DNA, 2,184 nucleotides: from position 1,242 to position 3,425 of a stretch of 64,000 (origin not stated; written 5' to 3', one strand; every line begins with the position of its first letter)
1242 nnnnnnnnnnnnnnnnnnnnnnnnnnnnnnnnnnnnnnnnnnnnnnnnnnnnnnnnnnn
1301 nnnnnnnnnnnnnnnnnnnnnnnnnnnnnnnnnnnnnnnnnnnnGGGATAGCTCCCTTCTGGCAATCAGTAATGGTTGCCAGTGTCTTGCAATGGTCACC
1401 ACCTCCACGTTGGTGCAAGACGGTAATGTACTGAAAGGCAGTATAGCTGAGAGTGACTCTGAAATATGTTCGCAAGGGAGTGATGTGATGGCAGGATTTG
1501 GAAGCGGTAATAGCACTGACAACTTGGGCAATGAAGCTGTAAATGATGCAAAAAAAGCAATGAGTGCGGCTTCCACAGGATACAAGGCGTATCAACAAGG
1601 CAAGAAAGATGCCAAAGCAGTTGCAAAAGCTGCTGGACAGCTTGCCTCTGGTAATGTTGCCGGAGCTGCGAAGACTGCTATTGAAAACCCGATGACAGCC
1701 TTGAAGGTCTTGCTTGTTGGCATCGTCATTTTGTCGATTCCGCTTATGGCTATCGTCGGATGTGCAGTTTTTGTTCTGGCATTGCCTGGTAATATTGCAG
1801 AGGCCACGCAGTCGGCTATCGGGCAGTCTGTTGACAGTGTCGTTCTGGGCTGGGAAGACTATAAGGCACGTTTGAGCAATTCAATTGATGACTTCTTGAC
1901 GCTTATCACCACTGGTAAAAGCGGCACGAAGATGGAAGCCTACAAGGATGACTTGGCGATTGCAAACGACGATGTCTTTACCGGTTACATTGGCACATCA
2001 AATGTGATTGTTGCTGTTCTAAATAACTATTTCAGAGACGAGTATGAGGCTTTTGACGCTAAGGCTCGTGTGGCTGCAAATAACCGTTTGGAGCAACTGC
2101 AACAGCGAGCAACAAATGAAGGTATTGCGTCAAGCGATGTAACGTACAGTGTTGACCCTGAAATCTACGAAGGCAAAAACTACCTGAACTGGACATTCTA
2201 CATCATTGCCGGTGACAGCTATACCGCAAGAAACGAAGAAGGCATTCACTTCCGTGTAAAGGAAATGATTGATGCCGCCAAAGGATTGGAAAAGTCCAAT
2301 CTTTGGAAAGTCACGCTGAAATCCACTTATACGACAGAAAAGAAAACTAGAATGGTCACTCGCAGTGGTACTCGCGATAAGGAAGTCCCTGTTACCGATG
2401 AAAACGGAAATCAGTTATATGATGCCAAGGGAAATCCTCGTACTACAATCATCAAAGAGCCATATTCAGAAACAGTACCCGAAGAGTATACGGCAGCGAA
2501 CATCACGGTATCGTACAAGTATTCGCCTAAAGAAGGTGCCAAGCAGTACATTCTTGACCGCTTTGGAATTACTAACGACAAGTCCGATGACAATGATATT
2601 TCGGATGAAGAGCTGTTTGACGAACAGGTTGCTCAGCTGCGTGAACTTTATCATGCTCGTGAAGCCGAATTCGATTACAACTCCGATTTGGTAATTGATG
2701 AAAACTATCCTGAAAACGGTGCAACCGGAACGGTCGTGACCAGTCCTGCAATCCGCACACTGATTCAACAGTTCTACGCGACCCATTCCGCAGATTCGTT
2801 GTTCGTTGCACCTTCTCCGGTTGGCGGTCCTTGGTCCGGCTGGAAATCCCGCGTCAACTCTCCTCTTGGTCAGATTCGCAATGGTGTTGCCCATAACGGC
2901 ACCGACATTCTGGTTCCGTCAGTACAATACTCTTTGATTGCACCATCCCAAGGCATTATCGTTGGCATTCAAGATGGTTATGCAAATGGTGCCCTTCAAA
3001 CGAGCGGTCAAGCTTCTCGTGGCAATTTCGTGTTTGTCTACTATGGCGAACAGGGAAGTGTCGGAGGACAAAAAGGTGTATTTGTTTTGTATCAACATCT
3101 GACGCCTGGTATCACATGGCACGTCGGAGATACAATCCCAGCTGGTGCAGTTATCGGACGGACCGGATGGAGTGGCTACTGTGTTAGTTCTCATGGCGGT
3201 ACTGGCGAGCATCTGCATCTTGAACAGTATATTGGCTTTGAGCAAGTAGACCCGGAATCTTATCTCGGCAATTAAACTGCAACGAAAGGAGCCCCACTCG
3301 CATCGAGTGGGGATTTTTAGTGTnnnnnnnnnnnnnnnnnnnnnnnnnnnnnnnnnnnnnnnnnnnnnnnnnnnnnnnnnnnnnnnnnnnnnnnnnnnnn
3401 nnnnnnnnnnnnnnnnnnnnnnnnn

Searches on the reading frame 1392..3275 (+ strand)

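Call 10: search_protein_families(library=phrogs, proteins=[window:1392-3275:+], max_evalue=0.00001)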
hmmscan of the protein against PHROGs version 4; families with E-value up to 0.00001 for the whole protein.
window:1392-3275:+ (627 aa): 1 family
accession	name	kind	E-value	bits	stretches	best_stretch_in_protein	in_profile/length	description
phrog_14988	-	other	1.7e-06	28.9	1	488-614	16-128/272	peptidase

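Call 73: search_protein_families(library=pfam, proteins=[window:1392-3275:+], max_evalue=0.001)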
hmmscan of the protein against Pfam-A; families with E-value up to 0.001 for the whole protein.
window:1392-3275:+ (627 aa): 1 family
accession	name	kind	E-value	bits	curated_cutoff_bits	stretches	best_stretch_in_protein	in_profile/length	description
PF01551.29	Peptidase_M23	-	2.5e-06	28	28.7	1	501-621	3-96/96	Peptidase family M23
